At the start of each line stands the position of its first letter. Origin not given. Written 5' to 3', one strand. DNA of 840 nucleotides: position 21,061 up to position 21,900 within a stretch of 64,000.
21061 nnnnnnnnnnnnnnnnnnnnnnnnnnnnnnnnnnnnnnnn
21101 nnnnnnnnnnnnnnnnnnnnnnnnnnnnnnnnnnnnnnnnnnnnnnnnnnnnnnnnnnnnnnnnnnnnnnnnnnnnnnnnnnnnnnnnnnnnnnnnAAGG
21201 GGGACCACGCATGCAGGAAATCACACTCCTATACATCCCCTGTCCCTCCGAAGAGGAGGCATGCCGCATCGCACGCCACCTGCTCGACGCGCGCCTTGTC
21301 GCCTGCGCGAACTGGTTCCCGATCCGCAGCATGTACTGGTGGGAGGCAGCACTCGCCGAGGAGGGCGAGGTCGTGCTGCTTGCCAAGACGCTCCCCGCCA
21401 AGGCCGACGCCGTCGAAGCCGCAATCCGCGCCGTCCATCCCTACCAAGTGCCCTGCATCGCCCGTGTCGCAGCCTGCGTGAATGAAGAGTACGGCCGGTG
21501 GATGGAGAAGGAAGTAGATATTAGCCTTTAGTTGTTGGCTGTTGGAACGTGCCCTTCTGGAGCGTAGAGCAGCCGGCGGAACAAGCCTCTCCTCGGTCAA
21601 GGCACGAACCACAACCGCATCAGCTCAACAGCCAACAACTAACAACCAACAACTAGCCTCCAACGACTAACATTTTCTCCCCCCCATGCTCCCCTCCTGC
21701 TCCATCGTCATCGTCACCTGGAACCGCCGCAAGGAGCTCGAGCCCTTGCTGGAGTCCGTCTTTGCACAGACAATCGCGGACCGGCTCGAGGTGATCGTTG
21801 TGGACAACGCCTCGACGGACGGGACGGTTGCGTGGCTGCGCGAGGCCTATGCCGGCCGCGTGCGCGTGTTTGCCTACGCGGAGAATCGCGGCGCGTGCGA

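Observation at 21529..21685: Intergenic element A: heptad-built GT arm and CA arm form a 16-bp perfect long-range stem between cutA and the GT2 gene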

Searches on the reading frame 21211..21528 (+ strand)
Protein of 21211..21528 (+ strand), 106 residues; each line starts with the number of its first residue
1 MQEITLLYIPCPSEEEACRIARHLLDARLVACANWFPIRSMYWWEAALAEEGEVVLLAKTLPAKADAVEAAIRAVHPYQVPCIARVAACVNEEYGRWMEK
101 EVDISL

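Call 22: search_protein_families(library=pfam, proteins=[window:21211-21528:+])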
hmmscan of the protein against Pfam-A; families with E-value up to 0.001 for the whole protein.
window:21211-21528:+ (106 aa): 1 family
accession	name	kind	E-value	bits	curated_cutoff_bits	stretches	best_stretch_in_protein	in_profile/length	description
PF03091.20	CutA1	-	1.8e-29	101.9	22.4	1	6-100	2-98/99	CutA1 divalent ion tolerance protein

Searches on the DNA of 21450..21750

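Call 78: search_rna_families(source=window, start=21450, end=21750, threshold=evalue, max_evalue=1)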
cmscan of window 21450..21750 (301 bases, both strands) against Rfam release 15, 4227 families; matches with E-value up to 1: 2.
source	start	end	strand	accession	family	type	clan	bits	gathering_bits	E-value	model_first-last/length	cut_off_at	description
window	21451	21515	+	RF01549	TB8Cs2H1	Gene; snRNA; snoRNA; HACA-box;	-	22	40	0.027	1-65/65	no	Trypanosomatid snoRNA TB8Cs2H1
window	21616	21723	-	RF02175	SMAD5-AS1_3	Gene; lncRNA;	-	14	60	0.6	1-125/125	no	SMAD5 antisense RNA 1 conserved region 3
